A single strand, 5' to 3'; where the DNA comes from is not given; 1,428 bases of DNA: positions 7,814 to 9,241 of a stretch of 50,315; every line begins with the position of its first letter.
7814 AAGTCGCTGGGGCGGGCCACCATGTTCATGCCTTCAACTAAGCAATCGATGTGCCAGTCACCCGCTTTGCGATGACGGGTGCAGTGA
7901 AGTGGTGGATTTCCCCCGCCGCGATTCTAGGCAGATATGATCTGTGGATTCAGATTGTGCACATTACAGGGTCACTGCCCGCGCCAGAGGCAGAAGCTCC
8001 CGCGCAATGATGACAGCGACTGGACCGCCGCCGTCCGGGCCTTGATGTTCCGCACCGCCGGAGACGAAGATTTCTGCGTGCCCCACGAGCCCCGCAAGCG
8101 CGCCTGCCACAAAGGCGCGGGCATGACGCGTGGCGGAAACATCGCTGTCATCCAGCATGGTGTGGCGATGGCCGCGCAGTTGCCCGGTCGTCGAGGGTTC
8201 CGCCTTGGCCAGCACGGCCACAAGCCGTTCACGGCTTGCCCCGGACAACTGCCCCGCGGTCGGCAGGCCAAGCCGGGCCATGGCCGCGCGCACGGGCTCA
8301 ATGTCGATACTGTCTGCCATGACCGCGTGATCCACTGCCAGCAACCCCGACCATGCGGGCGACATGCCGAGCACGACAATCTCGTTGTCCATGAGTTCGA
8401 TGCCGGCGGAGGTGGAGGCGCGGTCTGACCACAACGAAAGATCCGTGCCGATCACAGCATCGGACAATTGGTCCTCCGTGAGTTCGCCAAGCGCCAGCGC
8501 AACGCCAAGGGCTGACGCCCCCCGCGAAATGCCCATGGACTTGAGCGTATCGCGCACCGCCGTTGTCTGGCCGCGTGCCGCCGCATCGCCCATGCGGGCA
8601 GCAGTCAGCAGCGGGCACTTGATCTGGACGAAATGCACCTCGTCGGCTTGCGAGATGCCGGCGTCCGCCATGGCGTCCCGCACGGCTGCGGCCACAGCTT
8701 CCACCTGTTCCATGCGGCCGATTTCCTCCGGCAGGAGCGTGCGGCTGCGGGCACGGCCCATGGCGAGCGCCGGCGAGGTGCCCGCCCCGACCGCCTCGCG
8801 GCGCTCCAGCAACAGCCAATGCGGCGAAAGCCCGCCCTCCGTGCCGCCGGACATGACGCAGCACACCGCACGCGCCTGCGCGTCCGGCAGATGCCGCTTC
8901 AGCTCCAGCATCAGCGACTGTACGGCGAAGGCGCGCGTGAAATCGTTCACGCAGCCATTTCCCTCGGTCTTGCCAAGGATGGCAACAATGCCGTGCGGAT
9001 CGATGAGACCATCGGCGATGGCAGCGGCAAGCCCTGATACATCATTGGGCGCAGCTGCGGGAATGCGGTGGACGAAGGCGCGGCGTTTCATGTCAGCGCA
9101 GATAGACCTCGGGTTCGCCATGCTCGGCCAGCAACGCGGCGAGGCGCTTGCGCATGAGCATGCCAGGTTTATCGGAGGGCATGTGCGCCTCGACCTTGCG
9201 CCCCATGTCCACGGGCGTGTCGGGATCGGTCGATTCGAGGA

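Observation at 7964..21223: Carboxybiuret-type ring-mineralisation genes (AtzD-family, AtzG/E/H, AtzF) are split and rewired to an oxygenase, amidohydrolases and a racemase-like protein: candidate pathway for an unidentified N-heterocycle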

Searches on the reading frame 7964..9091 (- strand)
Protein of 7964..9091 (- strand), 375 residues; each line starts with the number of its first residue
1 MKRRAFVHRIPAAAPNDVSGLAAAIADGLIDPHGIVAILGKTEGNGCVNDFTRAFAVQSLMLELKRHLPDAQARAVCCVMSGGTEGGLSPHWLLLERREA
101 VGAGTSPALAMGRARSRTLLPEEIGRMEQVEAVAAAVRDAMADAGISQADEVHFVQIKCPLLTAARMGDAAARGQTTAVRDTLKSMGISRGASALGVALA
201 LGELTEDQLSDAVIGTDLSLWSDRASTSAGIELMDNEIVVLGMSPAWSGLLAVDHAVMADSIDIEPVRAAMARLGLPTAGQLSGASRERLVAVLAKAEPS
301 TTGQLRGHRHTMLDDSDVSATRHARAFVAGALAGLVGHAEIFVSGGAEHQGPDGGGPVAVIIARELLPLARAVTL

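Call 6: search_protein_families(library=pfam, proteins=[window:7964-9091:-])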
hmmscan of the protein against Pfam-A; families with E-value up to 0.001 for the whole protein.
window:7964-9091:- (375 aa): 1 family
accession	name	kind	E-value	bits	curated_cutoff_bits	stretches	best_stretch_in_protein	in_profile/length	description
PF09663.15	Amido_AtzD_TrzD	-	6.7e-146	486.4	25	1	7-362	2-357/358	Amidohydrolase ring-opening protein (Amido_AtzD_TrzD)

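Call 7: search_protein_families(library=ncbifam, proteins=[window:7964-9091:-])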
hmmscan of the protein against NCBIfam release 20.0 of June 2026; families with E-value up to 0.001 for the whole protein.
window:7964-9091:- (375 aa): 2 families
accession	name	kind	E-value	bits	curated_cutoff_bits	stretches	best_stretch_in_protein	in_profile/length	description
NF052395.1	CyanAcHdlAtzD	equivalog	1.7e-167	556.9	360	1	5-363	2-363/364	cyanuric acid amidohydrolase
TIGR02714.1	amido_AtzD_TrzD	subfamily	1.3e-127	425.8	153.1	1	7-362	3-364/366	ring-opening amidohydrolase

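Call 21: search_solved_structures(query=window:7964-9091:-, max_evalue=0.00001)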
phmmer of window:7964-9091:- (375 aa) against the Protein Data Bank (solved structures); distinct sequences matched with E-value up to 0.00001: 7.
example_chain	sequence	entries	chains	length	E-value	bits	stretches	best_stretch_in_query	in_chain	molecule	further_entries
4nq3_A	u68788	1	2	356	3e-138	464.3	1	5-365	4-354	Cyanuric acid amidohydrolase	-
6bum_A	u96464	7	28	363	1.9e-110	372.9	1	5-362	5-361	Cyanuric acid amidohydrolase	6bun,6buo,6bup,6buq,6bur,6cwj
6dhj_A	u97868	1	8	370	1.3e-106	360.3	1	5-364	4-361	Cyanuric acid amidohydrolase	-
5t13_A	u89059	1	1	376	8.9e-106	357.5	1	4-362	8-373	Cyanuric acid amidohydrolase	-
4bvq_A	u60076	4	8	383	1.3e-97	330.7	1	7-362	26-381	CYANURIC ACID AMIDOHYDROLASE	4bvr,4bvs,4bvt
5hwe_A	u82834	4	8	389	3e-72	247.3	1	6-362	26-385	Barbiturase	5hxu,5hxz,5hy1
5hy0_A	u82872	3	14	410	1.1e-55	192.9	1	4-364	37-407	Ring-opening amidohydrolase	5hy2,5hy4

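Call 55: search_solved_structures(query=window:7964-9091:-, max_evalue=1e-100, show_alignments=1)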
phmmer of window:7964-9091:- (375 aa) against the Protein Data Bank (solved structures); distinct sequences matched with E-value up to 1e-100: 4.
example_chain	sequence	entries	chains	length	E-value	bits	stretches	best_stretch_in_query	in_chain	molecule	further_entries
4nq3_A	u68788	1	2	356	3e-138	464.3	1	5-365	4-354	Cyanuric acid amidohydrolase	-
6bum_A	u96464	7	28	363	1.9e-110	372.9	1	5-362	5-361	Cyanuric acid amidohydrolase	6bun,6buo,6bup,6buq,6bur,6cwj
6dhj_A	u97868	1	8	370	1.3e-106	360.3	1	5-364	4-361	Cyanuric acid amidohydrolase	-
5t13_A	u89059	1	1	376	8.9e-106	357.5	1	4-362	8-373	Cyanuric acid amidohydrolase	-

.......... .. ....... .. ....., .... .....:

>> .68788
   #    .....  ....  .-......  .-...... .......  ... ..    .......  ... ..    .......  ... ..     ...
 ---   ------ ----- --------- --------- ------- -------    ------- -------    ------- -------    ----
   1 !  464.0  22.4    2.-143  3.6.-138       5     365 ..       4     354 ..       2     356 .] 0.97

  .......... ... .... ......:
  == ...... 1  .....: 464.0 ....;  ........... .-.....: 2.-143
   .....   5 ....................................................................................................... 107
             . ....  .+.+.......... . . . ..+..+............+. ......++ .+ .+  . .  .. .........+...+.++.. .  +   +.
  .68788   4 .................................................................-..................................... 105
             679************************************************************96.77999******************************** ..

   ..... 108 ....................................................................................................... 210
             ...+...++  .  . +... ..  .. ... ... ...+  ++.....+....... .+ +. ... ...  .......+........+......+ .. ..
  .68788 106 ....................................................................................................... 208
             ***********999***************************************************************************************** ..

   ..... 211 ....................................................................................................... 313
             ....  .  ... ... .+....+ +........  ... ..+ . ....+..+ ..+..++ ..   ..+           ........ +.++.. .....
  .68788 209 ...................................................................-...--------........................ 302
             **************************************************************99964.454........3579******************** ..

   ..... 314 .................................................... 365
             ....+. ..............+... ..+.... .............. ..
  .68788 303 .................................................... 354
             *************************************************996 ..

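Call 56: find_homologous_proteins(query=window:7964-9091:-, max_evalue=1e-60)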
Query window:7964-9091:- (375 aa): 7850 proteins with E <= 1e-60 among 8000 candidates; the best 120 are listed.
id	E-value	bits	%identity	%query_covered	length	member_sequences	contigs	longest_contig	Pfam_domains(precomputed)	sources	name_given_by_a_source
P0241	3.5e-233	791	100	100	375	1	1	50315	PF09663.16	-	-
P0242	3.5e-182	624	81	98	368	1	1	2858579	PF09663.16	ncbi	-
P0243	5.6e-180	616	81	96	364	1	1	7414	PF09663.16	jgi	jgi:cyanuric acid amidohydrolase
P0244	7.1e-180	616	79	97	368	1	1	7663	PF09663.16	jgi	jgi:cyanuric acid amidohydrolase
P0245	1.8e-178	611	80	97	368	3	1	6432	PF09663.16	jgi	jgi:cyanuric acid amidohydrolase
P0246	4.5e-178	610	80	97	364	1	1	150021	PF09663.16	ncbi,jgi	jgi:cyanuric acid amidohydrolase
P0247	6.5e-178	610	79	97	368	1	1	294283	PF09663.16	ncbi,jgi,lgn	jgi:cyanuric acid amidohydrolase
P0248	7.5e-178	609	79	98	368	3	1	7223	PF09663.16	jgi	jgi:cyanuric acid amidohydrolase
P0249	5.5e-177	607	81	96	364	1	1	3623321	PF09663.16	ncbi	-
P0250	8.3e-177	606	77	97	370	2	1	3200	PF09663.16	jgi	jgi:cyanuric acid amidohydrolase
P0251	1.5e-175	602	78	98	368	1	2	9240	PF09663.16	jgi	jgi:cyanuric acid amidohydrolase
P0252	5.1e-175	600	78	98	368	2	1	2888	PF09663.16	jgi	jgi:cyanuric acid amidohydrolase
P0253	8.1e-175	599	78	97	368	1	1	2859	PF09663.16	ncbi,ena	-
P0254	2.0e-174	598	78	98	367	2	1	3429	PF09663.16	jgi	jgi:cyanuric acid amidohydrolase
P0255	2.1e-174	598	77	99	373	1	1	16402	PF09663.16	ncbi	-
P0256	4.3e-174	597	78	98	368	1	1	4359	PF09663.16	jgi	jgi:cyanuric acid amidohydrolase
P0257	1.4e-173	595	78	97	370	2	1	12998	PF09663.16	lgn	-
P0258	2.4e-173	595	78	97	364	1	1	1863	PF09663.16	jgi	jgi:cyanuric acid amidohydrolase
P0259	5.5e-173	593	78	97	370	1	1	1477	PF09663.16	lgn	-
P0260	5.6e-173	593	78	98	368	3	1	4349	PF09663.16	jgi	jgi:cyanuric acid amidohydrolase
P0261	6.1e-173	593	77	97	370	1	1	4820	PF09663.16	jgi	jgi:cyanuric acid amidohydrolase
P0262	1.2e-172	592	76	98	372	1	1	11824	PF09663.16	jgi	jgi:cyanuric acid amidohydrolase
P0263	3.1e-172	591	78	97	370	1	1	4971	PF09663.16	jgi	jgi:cyanuric acid amidohydrolase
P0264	4.3e-172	590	77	98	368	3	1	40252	PF09663.16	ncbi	-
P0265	2.0e-171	588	76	97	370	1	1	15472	PF09663.16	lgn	-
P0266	2.9e-171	588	76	98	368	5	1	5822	PF09663.16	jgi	jgi:cyanuric acid amidohydrolase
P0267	4.0e-171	587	77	97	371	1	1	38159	PF09663.16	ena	-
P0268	6.3e-171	587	77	97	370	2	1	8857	PF09663.16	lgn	-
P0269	8.0e-171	586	77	97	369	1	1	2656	PF09663.16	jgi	jgi:cyanuric acid amidohydrolase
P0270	8.2e-171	586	76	97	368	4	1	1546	PF09663.16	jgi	jgi:cyanuric acid amidohydrolase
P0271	3.4e-170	584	77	98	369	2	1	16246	PF09663.16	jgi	jgi:cyanuric acid amidohydrolase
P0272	4.6e-170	584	78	97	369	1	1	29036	PF09663.16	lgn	-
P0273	6.3e-170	583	79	98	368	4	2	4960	PF09663.16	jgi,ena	jgi:cyanuric acid amidohydrolase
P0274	1.9e-169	582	76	97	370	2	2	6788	PF09663.16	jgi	jgi:cyanuric acid amidohydrolase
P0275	1.1e-168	579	77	97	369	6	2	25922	PF09663.16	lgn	-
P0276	3.4e-168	578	75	98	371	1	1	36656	PF09663.16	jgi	jgi:cyanuric acid amidohydrolase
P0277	5.0e-168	577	75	98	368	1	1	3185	PF09663.16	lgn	-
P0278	6.1e-168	577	75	97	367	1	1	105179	PF09663.16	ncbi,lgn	-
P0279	1.7e-167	575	76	97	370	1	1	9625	PF09663.16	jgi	-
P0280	6.2e-167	574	75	98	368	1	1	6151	PF09663.16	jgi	jgi:cyanuric acid amidohydrolase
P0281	2.8e-166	571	76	97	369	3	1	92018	PF09663.16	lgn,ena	-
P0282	9.5e-166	570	76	97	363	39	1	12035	PF09663.16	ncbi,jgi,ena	ncbi:MAG: ring-opening amidohydrolase [Methylobacterium sp.]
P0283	1.7e-164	565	75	97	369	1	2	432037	PF09663.16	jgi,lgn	jgi:cyanuric acid amidohydrolase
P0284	3.4e-160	551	75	97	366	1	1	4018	PF09663.16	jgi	jgi:cyanuric acid amidohydrolase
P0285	3.9e-155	535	71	96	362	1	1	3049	PF09663.16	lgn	-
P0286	3.3e-154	532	73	96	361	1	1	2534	PF09663.16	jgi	jgi:cyanuric acid amidohydrolase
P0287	6.0e-154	531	70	95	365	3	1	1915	PF09663.16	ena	-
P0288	8.0e-154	530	71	96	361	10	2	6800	PF09663.16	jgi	jgi:cyanuric acid amidohydrolase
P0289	9.1e-154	530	68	98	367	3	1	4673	PF09663.16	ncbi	-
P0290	3.0e-153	528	72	95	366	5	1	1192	PF09663.16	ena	-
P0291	4.7e-153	528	70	96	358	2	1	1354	PF09663.16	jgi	-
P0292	9.8e-153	527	70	96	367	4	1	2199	PF09663.16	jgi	jgi:cyanuric acid amidohydrolase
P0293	1.2e-152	527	72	95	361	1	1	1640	PF09663.16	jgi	-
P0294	1.8e-152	526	71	97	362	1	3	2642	PF09663.16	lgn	-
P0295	2.2e-152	526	72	96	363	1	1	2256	PF09663.16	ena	-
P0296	2.3e-152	526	69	97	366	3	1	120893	PF09663.16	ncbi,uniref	ncbi:ring-opening amidohydrolase [Rhodoplanes azumiensis]|uniref:Cyanuric acid amidohydrolase n=1 Ta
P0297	2.4e-152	526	71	96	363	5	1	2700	PF09663.16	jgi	-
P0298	3.3e-152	525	69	96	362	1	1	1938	PF09663.16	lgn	-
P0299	3.7e-152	525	70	96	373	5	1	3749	PF09663.16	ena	-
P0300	6.2e-152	524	73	96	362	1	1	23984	PF09663.16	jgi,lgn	-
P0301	1.5e-151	523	72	95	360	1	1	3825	PF09663.16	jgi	jgi:cyanuric acid amidohydrolase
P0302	1.6e-151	523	70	97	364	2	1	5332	PF09663.16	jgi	jgi:cyanuric acid amidohydrolase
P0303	2.6e-151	522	71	95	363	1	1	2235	PF09663.16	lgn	-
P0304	2.7e-151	522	69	97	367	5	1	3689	PF09663.16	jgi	jgi:cyanuric acid amidohydrolase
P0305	3.3e-151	522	73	96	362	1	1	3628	PF09663.16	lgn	-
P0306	3.4e-151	522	71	97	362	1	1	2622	PF09663.16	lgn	-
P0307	3.7e-151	522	71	96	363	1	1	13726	PF09663.16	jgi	jgi:cyanuric acid amidohydrolase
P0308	4.1e-151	522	71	95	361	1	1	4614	PF09663.16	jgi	jgi:cyanuric acid amidohydrolase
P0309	4.4e-151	521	71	96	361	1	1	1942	PF09663.16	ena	-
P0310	5.0e-151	521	72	95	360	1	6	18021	PF09663.16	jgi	jgi:cyanuric acid amidohydrolase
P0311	6.4e-151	521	72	95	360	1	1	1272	PF09663.16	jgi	-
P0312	1.0e-150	520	71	96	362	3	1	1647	PF09663.16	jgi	jgi:cyanuric acid amidohydrolase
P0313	1.6e-150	520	72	95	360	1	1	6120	PF09663.16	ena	-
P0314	2.1e-150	519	69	96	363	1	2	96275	PF09663.16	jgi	jgi:cyanuric acid amidohydrolase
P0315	2.4e-150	519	70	96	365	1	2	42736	PF09663.16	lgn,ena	-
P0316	2.6e-150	519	68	97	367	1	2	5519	PF09663.16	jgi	jgi:cyanuric acid amidohydrolase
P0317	3.0e-150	519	68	98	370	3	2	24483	PF09663.16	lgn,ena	-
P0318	3.0e-150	519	71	96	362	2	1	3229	PF09663.16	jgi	jgi:cyanuric acid amidohydrolase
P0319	3.2e-150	519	68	96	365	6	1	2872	PF09663.16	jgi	jgi:cyanuric acid amidohydrolase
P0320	3.6e-150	518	71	95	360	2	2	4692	PF09663.16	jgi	jgi:cyanuric acid amidohydrolase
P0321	4.5e-150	518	69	96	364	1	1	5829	PF09663.16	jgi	jgi:cyanuric acid amidohydrolase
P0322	6.2e-150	518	71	95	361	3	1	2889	PF09663.16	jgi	jgi:cyanuric acid amidohydrolase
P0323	8.0e-150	517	68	99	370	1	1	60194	PF09663.16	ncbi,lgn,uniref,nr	ncbi:ring-opening amidohydrolase [Rhodoplanes roseus]|uniref:Cyanuric acid amidohydrolase n=1 Tax=Rh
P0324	9.1e-150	517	68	96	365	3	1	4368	PF09663.16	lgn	-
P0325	9.8e-150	517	71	96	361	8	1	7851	PF09663.16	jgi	jgi:cyanuric acid amidohydrolase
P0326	1.0e-149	517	71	96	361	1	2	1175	PF09663.16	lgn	-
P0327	1.4e-149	516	68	96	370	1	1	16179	PF09663.16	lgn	-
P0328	1.7e-149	516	68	97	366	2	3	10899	PF09663.16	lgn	-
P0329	2.0e-149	516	71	96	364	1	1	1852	PF09663.16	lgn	-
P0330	2.2e-149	516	70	96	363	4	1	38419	PF09663.16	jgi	jgi:cyanuric acid amidohydrolase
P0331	2.5e-149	516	69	96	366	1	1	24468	PF09663.16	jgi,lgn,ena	-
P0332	2.8e-149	515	69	96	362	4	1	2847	PF09663.16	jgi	-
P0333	2.9e-149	515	68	96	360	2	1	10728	PF09663.16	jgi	jgi:cyanuric acid amidohydrolase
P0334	2.9e-149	515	70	96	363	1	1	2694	PF09663.16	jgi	-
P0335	3.3e-149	515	70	97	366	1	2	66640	PF09663.16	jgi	jgi:cyanuric acid amidohydrolase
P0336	3.3e-149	515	70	96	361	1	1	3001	PF09663.16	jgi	jgi:cyanuric acid amidohydrolase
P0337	5.0e-149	515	71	96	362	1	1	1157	PF09663.16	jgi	jgi:cyanuric acid amidohydrolase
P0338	5.1e-149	515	68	97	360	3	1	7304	PF09663.16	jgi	jgi:cyanuric acid amidohydrolase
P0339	5.2e-149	515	70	97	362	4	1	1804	PF09663.16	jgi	jgi:cyanuric acid amidohydrolase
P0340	5.3e-149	515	70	97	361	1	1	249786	PF09663.16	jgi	jgi:cyanuric acid amidohydrolase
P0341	6.0e-149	514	70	96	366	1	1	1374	PF09663.16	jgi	jgi:cyanuric acid amidohydrolase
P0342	6.3e-149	514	69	96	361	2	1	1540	PF09663.16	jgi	jgi:cyanuric acid amidohydrolase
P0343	8.5e-149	514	70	96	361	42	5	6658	PF09663.16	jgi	-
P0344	8.7e-149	514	68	97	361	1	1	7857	PF09663.16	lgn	-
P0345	9.4e-149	514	71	96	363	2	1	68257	PF09663.16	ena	-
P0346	1.0e-148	514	71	95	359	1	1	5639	PF09663.16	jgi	jgi:cyanuric acid amidohydrolase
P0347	1.2e-148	513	69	96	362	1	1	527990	PF09663.16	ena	-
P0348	1.2e-148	513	70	96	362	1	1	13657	PF09663.16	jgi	jgi:cyanuric acid amidohydrolase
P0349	1.3e-148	513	69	97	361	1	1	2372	PF09663.16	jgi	jgi:cyanuric acid amidohydrolase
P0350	1.3e-148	513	70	96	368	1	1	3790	PF09663.16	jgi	jgi:cyanuric acid amidohydrolase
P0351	1.5e-148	513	68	96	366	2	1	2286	PF09663.16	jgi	jgi:cyanuric acid amidohydrolase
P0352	1.5e-148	513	70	96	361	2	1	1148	PF09663.16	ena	-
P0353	1.5e-148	513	69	96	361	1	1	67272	PF09663.16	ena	-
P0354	1.6e-148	513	69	96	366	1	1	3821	PF09663.16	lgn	-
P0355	1.6e-148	513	67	97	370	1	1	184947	PF09663.16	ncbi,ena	-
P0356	1.7e-148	513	68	96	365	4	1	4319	PF09663.16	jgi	jgi:cyanuric acid amidohydrolase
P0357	1.8e-148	513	70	96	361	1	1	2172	PF09663.16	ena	-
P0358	2.0e-148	513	68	96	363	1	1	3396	PF09663.16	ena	-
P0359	2.2e-148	513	70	96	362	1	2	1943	PF09663.16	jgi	jgi:cyanuric acid amidohydrolase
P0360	2.2e-148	513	69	96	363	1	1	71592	PF09663.16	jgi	jgi:cyanuric acid amidohydrolase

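Call 57: find_encoding_contigs(protein=P0249, flank=10000, max_places=1)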
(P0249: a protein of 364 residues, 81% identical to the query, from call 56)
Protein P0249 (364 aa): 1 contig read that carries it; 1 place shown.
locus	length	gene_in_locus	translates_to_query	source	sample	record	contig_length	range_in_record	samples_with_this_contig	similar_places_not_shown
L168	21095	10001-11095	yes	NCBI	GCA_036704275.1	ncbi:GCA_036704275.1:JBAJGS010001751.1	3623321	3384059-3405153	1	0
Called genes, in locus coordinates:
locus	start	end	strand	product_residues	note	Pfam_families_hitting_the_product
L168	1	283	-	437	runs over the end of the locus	PF01425:Amidase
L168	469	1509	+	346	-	PF09084:NMT1, PF12974:Phosphonate-bd (weak)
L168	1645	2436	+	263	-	PF00106:adh_short, PF08659:KR (weak), PF13561:adh_short_C2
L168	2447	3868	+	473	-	PF01979:Amidohydro_1, PF12890:DHOase, PF07969:Amidohydro_3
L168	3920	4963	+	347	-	PF09084:NMT1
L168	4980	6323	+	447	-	PF01979:Amidohydro_1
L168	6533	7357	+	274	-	PF19298:KshA_C (weak), PF19112:VanA_C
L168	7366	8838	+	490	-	PF01565:FAD_binding_4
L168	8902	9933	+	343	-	PF09084:NMT1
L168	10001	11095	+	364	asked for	PF09663:Amido_AtzD_TrzD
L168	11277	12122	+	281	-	PF00005:ABC_tran, PF13304:AAA_21 (faint)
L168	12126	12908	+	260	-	PF00528:BPD_transp_1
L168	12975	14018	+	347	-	PF09084:NMT1, PF16868:NMT1_3 (faint)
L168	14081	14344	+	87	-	-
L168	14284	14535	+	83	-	PF07883:Cupin_2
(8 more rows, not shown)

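Call 58: find_encoding_contigs(protein=P0323, flank=10000, max_places=1)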
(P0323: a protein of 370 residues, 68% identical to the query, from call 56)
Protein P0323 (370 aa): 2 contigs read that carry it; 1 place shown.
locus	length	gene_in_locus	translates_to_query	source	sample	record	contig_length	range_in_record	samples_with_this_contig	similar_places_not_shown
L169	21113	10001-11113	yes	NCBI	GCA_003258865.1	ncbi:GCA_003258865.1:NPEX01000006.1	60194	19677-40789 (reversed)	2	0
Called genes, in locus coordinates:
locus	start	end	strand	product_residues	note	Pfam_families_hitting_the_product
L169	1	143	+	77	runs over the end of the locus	-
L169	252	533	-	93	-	-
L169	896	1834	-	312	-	PF00126:HTH_1, PF03466:LysR_substrate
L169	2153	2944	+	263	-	PF00857:Isochorismatase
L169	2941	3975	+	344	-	PF09084:NMT1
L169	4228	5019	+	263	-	PF00106:adh_short, PF08659:KR, PF13561:adh_short_C2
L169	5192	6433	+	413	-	PF01979:Amidohydro_1, PF12890:DHOase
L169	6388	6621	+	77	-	-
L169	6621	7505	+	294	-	PF00005:ABC_tran, PF13304:AAA_21 (faint)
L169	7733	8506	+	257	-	PF00528:BPD_transp_1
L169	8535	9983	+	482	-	PF01979:Amidohydro_1, PF07969:Amidohydro_3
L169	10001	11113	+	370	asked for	PF09663:Amido_AtzD_TrzD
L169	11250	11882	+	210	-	PF04264:YceI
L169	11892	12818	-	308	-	PF00126:HTH_1, PF03466:LysR_substrate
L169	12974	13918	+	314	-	PF00903:Glyoxalase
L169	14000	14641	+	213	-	PF12146:Hydrolase_4 (faint), PF02230:Abhydrolase_2 (faint), PF00561:Abhydrolase_1 (weak)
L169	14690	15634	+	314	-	PF00903:Glyoxalase, PF13669:Glyoxalase_4 (weak)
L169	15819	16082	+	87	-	-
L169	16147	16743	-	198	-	PF11159:DUF2939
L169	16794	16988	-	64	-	-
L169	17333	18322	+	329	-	PF03401:TctC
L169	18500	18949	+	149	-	PF07331:TctB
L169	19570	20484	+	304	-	PF01970:TctA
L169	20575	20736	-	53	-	-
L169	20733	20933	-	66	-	-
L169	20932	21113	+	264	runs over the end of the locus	PF27683:UCP034077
